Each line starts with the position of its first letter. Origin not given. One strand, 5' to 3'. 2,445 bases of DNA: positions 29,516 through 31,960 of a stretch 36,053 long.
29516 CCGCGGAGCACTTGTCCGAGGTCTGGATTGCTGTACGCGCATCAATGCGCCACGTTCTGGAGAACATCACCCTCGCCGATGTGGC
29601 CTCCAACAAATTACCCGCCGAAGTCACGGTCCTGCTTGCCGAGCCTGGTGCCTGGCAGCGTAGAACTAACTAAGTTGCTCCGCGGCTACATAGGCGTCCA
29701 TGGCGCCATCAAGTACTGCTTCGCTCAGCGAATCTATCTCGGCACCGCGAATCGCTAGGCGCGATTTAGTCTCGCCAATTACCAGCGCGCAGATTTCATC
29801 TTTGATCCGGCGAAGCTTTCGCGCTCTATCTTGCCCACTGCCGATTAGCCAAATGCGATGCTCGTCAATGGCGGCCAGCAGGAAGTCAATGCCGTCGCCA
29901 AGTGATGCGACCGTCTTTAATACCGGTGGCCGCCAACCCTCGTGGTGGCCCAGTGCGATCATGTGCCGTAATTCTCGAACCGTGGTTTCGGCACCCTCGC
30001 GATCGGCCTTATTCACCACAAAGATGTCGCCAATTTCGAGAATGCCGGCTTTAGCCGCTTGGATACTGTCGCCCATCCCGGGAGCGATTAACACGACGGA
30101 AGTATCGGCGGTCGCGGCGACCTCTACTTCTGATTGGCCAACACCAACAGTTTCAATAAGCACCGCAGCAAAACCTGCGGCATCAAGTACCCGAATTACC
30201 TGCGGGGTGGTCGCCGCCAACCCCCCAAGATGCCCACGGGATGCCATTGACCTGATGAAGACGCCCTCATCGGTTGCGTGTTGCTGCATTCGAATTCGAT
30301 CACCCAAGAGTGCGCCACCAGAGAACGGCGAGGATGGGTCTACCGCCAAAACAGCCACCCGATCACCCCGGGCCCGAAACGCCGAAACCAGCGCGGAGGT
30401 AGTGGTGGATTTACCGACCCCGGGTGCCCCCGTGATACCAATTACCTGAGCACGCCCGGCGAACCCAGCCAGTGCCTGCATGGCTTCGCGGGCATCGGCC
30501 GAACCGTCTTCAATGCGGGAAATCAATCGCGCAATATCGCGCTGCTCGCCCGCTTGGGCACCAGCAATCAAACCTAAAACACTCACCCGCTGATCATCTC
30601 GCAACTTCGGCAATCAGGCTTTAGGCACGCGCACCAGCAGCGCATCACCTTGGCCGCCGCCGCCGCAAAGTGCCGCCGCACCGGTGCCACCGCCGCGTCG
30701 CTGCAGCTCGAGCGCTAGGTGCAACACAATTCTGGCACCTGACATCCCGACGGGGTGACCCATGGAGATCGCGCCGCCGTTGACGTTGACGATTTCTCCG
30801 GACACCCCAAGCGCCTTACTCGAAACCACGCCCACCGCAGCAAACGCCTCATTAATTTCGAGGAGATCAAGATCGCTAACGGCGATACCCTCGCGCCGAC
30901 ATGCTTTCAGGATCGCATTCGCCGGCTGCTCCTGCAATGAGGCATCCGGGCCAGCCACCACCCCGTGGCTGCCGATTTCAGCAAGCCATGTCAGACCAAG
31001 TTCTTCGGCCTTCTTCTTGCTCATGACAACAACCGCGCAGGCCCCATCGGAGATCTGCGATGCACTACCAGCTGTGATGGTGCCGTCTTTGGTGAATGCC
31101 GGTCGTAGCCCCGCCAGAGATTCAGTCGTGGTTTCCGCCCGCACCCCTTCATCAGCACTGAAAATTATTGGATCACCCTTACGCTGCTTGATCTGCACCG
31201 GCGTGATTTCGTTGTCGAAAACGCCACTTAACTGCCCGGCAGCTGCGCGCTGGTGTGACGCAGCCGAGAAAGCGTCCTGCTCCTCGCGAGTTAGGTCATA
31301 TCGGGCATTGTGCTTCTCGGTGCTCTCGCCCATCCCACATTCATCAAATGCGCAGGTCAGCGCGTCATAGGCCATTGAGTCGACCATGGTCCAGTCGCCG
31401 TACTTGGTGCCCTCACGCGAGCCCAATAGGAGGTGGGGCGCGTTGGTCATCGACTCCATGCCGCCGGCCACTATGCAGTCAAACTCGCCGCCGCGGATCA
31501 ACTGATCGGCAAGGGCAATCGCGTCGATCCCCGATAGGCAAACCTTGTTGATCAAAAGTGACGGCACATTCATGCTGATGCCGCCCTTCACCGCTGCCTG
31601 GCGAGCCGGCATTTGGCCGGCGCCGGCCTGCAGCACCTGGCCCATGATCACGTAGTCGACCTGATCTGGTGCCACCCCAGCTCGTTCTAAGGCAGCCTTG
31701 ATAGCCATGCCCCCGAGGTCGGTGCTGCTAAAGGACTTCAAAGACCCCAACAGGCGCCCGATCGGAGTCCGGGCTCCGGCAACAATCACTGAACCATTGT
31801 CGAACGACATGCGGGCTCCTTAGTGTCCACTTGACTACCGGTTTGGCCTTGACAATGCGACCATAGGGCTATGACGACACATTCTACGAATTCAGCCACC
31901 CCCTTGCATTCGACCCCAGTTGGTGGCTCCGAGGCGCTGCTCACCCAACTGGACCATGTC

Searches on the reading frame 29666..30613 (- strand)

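Call 7: search_protein_families(library=pfam, proteins=[window:29666-30613:-])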
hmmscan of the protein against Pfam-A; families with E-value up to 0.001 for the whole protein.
window:29666-30613:- (315 aa): 7 families
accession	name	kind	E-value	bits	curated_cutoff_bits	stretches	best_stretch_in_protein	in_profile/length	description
PF03308.22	MeaB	-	2.5e-93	312.5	23.1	1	28-284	2-266/273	Methylmalonyl Co-A mutase-associated GTPase MeaB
PF01656.29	CbiA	-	5.3e-07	30.1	25.4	1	65-190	9-54/125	CobQ/CobB/MinD/ParA nucleotide binding domain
PF13604.12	AAA_30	-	5.5e-05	23.4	27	1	43-91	8-54/191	AAA domain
PF02492.25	cobW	-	0.00035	20.7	20.7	0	57-217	2-167/180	CobW/HypB/UreG, nucleotide-binding domain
PF13401.12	AAA_22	-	0.00058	20.6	27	0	55-104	5-52/130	AAA domain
PF10412.15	TrwB_AAD_bind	-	0.00085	18.8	20.5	0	56-89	16-49/387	Type IV secretion-system coupling protein DNA-binding domain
PF03029.23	ATP_bind_1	-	0.00093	19.5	27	0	60-95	1-36/240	Conserved hypothetical ATP binding protein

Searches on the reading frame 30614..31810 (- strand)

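Call 7: search_protein_families(library=pfam, proteins=[window:30614-31810:-])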
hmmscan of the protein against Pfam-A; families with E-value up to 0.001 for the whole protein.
window:30614-31810:- (398 aa): 4 families
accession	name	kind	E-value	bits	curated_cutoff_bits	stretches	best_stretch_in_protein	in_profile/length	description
PF00108.29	Thiolase_N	-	3.2e-94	315.6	26.4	1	8-265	2-259/260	Thiolase, N-terminal domain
PF02803.24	Thiolase_C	-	3.4e-41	140.2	27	1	274-394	2-122/123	Thiolase, C-terminal domain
PF22691.2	Thiolase_C_1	-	7.6e-05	22.9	28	0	295-336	19-60/144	Thiolase C-terminal domain-like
PF00109.32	ketoacyl-synt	-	0.00019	21.6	20.8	0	83-125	166-208/252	Beta-ketoacyl synthase, N-terminal domain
